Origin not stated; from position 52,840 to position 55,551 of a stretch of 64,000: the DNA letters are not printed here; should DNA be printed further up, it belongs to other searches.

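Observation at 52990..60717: Type III R-M operon flanked by an HTH-HNH protein and an 803-aa membrane protein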

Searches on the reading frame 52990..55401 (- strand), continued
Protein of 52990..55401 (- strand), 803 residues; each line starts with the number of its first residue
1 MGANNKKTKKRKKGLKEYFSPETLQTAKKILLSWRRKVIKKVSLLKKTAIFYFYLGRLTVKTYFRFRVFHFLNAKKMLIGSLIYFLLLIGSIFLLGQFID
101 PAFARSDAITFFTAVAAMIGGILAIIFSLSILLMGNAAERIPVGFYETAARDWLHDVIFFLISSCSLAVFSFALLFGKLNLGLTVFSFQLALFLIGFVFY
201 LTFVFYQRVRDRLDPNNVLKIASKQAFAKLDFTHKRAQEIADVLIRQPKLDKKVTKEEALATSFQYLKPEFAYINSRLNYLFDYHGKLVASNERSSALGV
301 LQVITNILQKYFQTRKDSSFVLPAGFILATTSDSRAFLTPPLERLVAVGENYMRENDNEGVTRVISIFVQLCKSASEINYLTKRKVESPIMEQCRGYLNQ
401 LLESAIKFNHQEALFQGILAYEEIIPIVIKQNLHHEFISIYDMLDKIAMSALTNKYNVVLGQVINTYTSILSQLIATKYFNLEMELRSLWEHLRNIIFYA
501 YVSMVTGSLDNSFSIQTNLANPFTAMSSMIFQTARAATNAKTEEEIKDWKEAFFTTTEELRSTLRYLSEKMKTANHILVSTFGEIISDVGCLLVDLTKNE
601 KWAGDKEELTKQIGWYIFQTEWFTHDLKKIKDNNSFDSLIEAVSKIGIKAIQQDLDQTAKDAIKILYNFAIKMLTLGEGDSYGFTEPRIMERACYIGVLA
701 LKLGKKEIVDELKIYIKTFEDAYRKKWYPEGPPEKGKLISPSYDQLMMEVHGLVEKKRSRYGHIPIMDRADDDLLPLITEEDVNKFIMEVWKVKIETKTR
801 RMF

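Call 60: search_protein_families(library=pfam, proteins=[L008:9179-9928:-, L045:164-823:+, L039:1531-2373:+, L039:2509-3075:+, L053:872-1342:+, L039:3494-3733:+, L047:8272-8868:+, L047:2812-4047:+, L026:10616-11269:-, L060:123-1064:+], max_evalue=0.01)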
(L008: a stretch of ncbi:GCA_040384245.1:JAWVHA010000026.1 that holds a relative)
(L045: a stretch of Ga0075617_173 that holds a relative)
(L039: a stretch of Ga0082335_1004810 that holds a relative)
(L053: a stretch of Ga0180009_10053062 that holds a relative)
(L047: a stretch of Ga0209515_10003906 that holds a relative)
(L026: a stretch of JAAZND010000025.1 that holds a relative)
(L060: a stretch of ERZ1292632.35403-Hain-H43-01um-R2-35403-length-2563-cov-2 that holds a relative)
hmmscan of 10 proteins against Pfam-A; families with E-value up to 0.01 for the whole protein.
L008:9179-9928:- (250 aa): 1 family
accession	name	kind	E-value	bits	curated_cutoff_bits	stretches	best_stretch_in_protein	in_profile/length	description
PF18165.6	pP_pnuc_1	-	4.4e-19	68.9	26.3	1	125-236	7-121/133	Predicted pPIWI-associating nuclease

L045:164-823:+ (220 aa): 2 families
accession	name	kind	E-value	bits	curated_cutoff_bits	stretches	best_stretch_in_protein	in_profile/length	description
PF05168.19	HEPN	-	0.00014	22.5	22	1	115-217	10-112/117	HEPN domain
PF16342.10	DUF4972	-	0.002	18.5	28.8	0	159-210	29-81/128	Domain of unknown function (DUF4972)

L039:1531-2373:+ (281 aa): 0 families

L039:2509-3075:+ (189 aa): 0 families

L053:872-1342:+ (157 aa): 0 families

L039:3494-3733:+ (80 aa): 0 families

L047:8272-8868:+ (199 aa): 1 family
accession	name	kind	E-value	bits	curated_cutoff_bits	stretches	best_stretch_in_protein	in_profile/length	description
PF08937.16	ThsB_TIR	-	2.2e-24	86.2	21.2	1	40-134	1-99/100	Thoeris protein ThsB, TIR-like domain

L047:2812-4047:+ (412 aa): 1 family
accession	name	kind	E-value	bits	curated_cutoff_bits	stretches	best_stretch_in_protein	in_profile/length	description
PF01420.25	Methylase_S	-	6.1e-17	62.8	22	2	7-184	6-167/168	Type I restriction modification DNA specificity domain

L026:10616-11269:- (218 aa): 1 family
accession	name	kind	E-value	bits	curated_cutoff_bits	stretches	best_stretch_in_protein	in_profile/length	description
PF02618.21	YceG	-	0.00059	19.8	32.4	1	50-158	1-91/275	YceG-like family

L060:123-1064:+ (314 aa): 4 families
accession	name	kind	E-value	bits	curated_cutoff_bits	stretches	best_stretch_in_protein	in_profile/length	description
PF00565.23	SNase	-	4.2e-21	75.8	21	1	131-231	1-107/107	Staphylococcal nuclease homologue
PF23836.1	DUF7206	-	1.1e-05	26.5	25.6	1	178-266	26-105/107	Family of unknown function (DUF7206)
PF03137.26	OATP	-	0.00037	19.4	25.8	1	27-266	339-457/545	Organic Anion Transporter Polypeptide (OATP) family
PF13425.11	O-antigen_lig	-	0.0018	17.6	31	1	31-116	229-300/462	O-antigen ligase like membrane protein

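Call 74: search_protein_representatives(alignment_id=A1)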
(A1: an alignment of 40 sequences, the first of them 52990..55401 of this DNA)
Query: 40 sequences, 799 profile positions. Proteins with E-value up to 0.001 (for the whole library): 779; up to 1e-10: 474; up to 1e-30: 183. The best 150 are listed.
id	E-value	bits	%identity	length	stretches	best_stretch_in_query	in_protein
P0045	0.0e+00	1321.7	-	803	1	1-798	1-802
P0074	0.0e+00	1063.0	-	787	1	14-794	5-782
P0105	0.0e+00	1019.8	-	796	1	15-798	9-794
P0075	1.9e-296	1001.8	-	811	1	4-793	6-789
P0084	9.2e-282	953.2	-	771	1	17-790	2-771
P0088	4.1e-271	917.9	-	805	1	1-797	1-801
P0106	1.0e-264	896.8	-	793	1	13-785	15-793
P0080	2.8e-257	872.2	-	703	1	107-791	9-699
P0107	5.5e-245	831.5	-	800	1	5-789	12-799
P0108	1.0e-240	817.4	-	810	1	13-785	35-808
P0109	9.0e-239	811.0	-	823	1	4-785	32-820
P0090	2.7e-232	789.5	-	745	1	74-796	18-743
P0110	1.0e-230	784.3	-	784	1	54-793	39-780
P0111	4.1e-226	769.1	-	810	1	8-786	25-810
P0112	1.1e-220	751.2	-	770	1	38-787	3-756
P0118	1.3e-201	688.1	-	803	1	16-792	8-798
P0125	4.6e-154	530.8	-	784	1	14-786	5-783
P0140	2.0e-131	456.0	-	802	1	46-787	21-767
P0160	7.1e-114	397.9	-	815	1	53-791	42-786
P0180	4.2e-93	329.2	-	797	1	16-790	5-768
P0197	5.3e-76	272.6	-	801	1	93-786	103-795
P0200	8.7e-73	262.0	-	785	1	55-786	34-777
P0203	1.0e-65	238.6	-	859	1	20-787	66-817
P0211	7.5e-54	199.4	-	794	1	12-791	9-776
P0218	4.0e-49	183.7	-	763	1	31-782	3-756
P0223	2.5e-47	177.8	-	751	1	74-787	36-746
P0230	2.6e-42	161.2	-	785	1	88-788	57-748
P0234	1.4e-40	155.5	-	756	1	17-786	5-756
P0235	1.1e-39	152.5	-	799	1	22-792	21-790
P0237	2.4e-39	151.4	-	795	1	24-723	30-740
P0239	3.3e-39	150.9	-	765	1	16-789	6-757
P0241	1.0e-38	149.3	-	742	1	82-792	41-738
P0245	1.2e-37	145.7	-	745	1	107-786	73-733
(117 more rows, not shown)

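Call 75: list_cluster_members(proteins=[P0107, P0118, P0125, P0140, P0160, P0180, P0200, P0211, P0235, P0239])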
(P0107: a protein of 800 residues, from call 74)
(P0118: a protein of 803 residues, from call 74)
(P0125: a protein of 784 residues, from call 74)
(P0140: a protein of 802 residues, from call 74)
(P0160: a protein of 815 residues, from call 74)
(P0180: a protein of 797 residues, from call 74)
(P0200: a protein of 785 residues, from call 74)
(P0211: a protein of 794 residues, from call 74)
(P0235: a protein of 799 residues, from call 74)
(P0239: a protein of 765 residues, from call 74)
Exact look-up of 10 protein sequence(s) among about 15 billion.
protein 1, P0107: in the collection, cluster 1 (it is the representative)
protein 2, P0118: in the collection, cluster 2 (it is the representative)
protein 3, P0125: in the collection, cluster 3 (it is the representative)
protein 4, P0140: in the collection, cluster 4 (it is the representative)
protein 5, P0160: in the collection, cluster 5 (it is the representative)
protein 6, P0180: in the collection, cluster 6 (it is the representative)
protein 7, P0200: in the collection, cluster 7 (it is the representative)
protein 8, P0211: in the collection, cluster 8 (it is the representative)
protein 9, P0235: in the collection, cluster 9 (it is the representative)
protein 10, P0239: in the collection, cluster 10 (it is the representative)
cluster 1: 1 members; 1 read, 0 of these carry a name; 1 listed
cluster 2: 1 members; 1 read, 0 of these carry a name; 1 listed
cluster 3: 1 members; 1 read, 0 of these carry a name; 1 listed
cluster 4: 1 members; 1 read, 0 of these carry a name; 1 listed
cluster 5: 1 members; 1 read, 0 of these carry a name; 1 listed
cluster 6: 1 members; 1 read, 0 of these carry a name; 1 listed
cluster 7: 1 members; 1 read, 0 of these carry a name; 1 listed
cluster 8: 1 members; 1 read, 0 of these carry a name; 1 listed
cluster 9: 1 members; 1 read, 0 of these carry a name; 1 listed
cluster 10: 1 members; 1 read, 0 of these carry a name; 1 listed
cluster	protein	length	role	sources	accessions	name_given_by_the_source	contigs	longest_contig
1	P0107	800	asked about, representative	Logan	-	-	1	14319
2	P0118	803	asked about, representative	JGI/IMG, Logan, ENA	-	-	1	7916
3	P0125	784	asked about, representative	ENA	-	-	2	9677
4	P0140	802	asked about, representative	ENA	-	-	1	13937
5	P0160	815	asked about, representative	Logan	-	-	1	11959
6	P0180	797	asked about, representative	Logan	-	-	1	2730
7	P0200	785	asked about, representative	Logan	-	-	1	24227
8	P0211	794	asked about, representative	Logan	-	-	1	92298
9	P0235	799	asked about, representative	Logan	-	-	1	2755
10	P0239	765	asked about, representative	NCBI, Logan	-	-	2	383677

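Call 79: find_related_loci(query=A1, collection=viral_contigs, flank=10000)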
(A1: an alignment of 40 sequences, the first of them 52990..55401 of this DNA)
Query A1 (803 aa) in viral_contigs; peptide patterns used: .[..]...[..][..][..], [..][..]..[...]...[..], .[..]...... (x = any residue, [..] = any of these).
24 stretches matched a pattern; 2 encode a relative of the query (tblastn E <= 1e-3); 1 distinct loci.
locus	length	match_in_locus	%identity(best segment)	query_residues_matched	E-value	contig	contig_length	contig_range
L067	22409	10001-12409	94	1-803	0e+0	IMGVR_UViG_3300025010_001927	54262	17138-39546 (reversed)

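Call 80: search_solved_structures(query=A1, max_evalue=1)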
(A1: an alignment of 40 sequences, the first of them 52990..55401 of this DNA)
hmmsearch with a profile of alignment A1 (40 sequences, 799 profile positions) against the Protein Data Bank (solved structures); distinct sequences matched with E-value up to 1: 1.
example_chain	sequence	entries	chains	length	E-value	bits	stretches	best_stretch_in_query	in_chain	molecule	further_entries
2lem_A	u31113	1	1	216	0.49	11.4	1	698-772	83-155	Apolipoprotein A-I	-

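Call 91: search_protein_families(library=pfam, alignment_id=A3, max_evalue=0.01)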
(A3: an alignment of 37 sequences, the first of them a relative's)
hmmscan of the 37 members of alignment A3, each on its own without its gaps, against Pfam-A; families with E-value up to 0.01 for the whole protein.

A. member 1, P0105 (796 aa): 0 families

B. families by the number of members that match (of 37 scanned): 5 families
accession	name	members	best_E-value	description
PF10011.15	DUF2254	10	1.5e-06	Predicted membrane protein (DUF2254)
PF00003.28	7tm_3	1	0.0015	7 transmembrane sweet-taste receptor of 3 GCPR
PF12921.12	ATP13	1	0.0047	Mitochondrial ATPase expression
PF08064.18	UME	1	0.0058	UME (NUC010) domain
PF24309.1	IMEF_Flp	1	0.0073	IMEF cargo Flp protein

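Call 93: search_protein_families(library=pfam, proteins=[P0197, P0203, P0211, P0218, P0223, P0230, P0234, P0237, P0241, P0245], max_evalue=0.05)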
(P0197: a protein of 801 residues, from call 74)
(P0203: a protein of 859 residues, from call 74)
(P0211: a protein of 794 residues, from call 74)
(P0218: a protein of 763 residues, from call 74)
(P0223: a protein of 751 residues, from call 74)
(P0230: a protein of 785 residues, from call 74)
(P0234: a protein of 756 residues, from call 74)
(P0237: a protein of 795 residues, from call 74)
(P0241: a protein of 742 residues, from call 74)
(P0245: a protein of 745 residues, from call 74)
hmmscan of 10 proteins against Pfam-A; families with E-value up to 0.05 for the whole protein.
P0197 (801 aa): 0 families

P0203 (859 aa): 1 family
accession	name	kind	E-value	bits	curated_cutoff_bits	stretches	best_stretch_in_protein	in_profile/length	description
PF07827.16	KNTase_C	-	0.02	15.2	26.4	1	562-601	91-130/132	KNTase C-terminal domain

P0211 (794 aa): 1 family
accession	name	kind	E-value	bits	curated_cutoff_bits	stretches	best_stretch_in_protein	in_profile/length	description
PF08631.16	SPO22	-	0.011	15.7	27.5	0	204-314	86-192/274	Meiosis protein SPO22/ZIP4 like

P0218 (763 aa): 1 family
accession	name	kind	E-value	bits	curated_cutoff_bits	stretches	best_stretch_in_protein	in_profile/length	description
PF10011.15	DUF2254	-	1.5e-06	27.7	28.8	1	85-220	45-168/368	Predicted membrane protein (DUF2254)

P0223 (751 aa): 2 families
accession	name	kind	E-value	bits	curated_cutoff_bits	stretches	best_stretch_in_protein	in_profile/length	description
PF10011.15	DUF2254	-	0.00056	19.2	28.8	1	36-192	6-168/368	Predicted membrane protein (DUF2254)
PF19447.4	DUF5985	-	0.025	15.3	27.3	0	43-93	3-52/86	Family of unknown function (DUF5985)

P0230 (785 aa): 0 families

P0234 (756 aa): 2 families
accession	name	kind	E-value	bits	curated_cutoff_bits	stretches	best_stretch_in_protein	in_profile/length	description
PF20990.2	DUF2207_C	-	0.014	15.5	33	0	6-119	103-195/247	Predicted membrane protein (DUF2207) C-terminal domain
PF21893.1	DUF6918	-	0.031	15.2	27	0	312-387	54-128/141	Family of unknown function (DUF6918)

P0237 (795 aa): 1 family
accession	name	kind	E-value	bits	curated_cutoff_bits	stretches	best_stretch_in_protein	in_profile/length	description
PF10011.15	DUF2254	-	0.00041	19.7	28.8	1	76-208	6-139/368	Predicted membrane protein (DUF2254)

P0241 (742 aa): 1 family
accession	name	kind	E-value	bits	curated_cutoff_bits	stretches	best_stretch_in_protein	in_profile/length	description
PF07479.19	NAD_Gly3P_dh_C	-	0.014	16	25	0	321-391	16-85/142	NAD-dependent glycerol-3-phosphate dehydrogenase C-terminus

P0245 (745 aa): 1 family
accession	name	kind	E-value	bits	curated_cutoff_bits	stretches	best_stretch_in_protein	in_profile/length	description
PF10011.15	DUF2254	-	0.02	14.1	28.8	1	66-202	42-168/368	Predicted membrane protein (DUF2254)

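Call 100: search_protein_families(library=pfam, proteins=[L028:219-1640:+, L028:1640-2824:+, L028:2830-5295:+, L048:2-1519:+, L048:1524-2681:+, L054:594-2171:+, L054:3771-6341:+, L047:719-2812:+, L047:4054-7257:+, L044:3-1859:+], max_evalue=0.00001)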
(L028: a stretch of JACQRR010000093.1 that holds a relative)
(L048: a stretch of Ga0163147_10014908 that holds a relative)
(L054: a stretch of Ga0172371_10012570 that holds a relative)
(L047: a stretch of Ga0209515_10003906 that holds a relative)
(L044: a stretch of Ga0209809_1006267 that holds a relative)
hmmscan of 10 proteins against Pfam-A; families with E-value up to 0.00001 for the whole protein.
L028:219-1640:+ (474 aa): 3 families
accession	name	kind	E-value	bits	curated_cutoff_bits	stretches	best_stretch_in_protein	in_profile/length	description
PF02384.22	N6_Mtase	-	6.2e-61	206.8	20.4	1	142-440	2-304/311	N-6 DNA Methylase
PF12161.14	HsdM_N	-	1.8e-14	55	24.5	1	9-114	3-110/135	HsdM N-terminal domain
PF01170.24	UPF0020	-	3.8e-07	30.5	22.3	1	177-284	20-133/197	RMKL-like, methyltransferase domain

L028:1640-2824:+ (395 aa): 1 family
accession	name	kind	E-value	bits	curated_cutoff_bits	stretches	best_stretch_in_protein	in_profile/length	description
PF01420.25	Methylase_S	-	3.1e-21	76.7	22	2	9-162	3-163/168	Type I restriction modification DNA specificity domain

L028:2830-5295:+ (822 aa): 5 families
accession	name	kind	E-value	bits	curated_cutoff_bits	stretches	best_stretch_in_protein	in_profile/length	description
PF04851.21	ResIII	-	9.1e-44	149.7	22.5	1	154-309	2-164/164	Type III restriction enzyme, res subunit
PF18766.7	SWI2_SNF2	-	5.5e-23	82.2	26.7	1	159-349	1-197/221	SWI2/SNF2 ATPase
PF08463.15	EcoEI_R_C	-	5.2e-13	49.8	24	1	665-787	2-131/163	EcoEI R protein C-terminal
PF00270.35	DEAD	-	4.8e-12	46.4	26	1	165-309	5-162/167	DEAD/DEAH box helicase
PF00271.37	Helicase_C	-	5.7e-09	36.7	23.5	1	398-503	5-108/110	Helicase conserved C-terminal domain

L048:2-1519:+ (506 aa): 4 families
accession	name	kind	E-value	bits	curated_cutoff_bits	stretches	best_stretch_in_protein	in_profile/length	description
PF02384.22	N6_Mtase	-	5.4e-65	220.2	20.4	1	148-475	3-308/311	N-6 DNA Methylase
PF12161.14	HsdM_N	-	3.3e-15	57.3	24.5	1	7-128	1-133/135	HsdM N-terminal domain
PF01170.24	UPF0020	-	4.5e-11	43.2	22.3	1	183-316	22-144/197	RMKL-like, methyltransferase domain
PF07669.17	Eco57I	-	6e-10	39.9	25.3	1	266-381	39-171/171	Eco57I restriction-modification methylase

L048:1524-2681:+ (386 aa): 1 family
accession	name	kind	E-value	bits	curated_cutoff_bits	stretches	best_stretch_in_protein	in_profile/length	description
PF01420.25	Methylase_S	-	6.9e-45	153.7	22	2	2-170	5-166/168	Type I restriction modification DNA specificity domain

L054:594-2171:+ (526 aa): 3 families
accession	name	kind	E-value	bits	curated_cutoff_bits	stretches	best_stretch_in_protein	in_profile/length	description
PF02384.22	N6_Mtase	-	2.4e-114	382.3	20.4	1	181-489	2-310/311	N-6 DNA Methylase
PF12161.14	HsdM_N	-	1e-19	71.9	24.5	1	16-169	1-135/135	HsdM N-terminal domain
PF05175.20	MTS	-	5.3e-06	26.6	23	0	221-314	25-109/170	Methyltransferase small domain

L054:3771-6341:+ (857 aa): 5 families
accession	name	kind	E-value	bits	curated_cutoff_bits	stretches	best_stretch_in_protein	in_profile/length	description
PF12008.13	EcoR124_C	-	7.5e-69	232.7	23.1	1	589-849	1-260/260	Type I restriction and modification enzyme - subunit R C terminal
PF22679.2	T1R_D3-like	-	1e-58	198.7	27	1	403-568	2-158/158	Type I restriction enzyme subunit R domain 3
PF18766.7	SWI2_SNF2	-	2.2e-56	191.4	26.7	1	134-361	1-204/221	SWI2/SNF2 ATPase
PF04851.21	ResIII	-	3.3e-38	131.6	22.5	1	130-298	3-163/164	Type III restriction enzyme, res subunit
PF00270.35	DEAD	-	3.5e-09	37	26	1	167-297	22-160/167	DEAD/DEAH box helicase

L047:719-2812:+ (698 aa): 2 families
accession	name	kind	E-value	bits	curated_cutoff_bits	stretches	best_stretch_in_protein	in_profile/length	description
PF02384.22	N6_Mtase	-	1.8e-73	248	20.4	1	153-430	2-275/311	N-6 DNA Methylase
PF12161.14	HsdM_N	-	6.4e-14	53.2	24.5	1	10-141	1-132/135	HsdM N-terminal domain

L047:4054-7257:+ (1068 aa): 4 families
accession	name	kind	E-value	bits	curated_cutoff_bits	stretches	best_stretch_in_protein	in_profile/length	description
PF18766.7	SWI2_SNF2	-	3.2e-69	233.4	26.7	1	270-492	1-216/221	SWI2/SNF2 ATPase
PF04313.20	HSDR_N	-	1.8e-34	119.8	25.1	1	3-214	1-197/198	Type I restriction enzyme R protein N terminus (HSDR_N)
PF04851.21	ResIII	-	1.2e-18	68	22.5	1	270-431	7-162/164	Type III restriction enzyme, res subunit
PF22679.2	T1R_D3-like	-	1.5e-18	68.2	27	1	584-701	49-156/158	Type I restriction enzyme subunit R domain 3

L044:3-1859:+ (619 aa): 2 families
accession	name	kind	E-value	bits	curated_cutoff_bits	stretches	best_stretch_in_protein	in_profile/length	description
PF07669.17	Eco57I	-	1.2e-33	117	25.3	1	18-324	1-166/171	Eco57I restriction-modification methylase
PF12950.13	TaqI_C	-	1.3e-22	80.7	26.5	1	444-559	3-118/118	TaqI-like C-terminal specificity domain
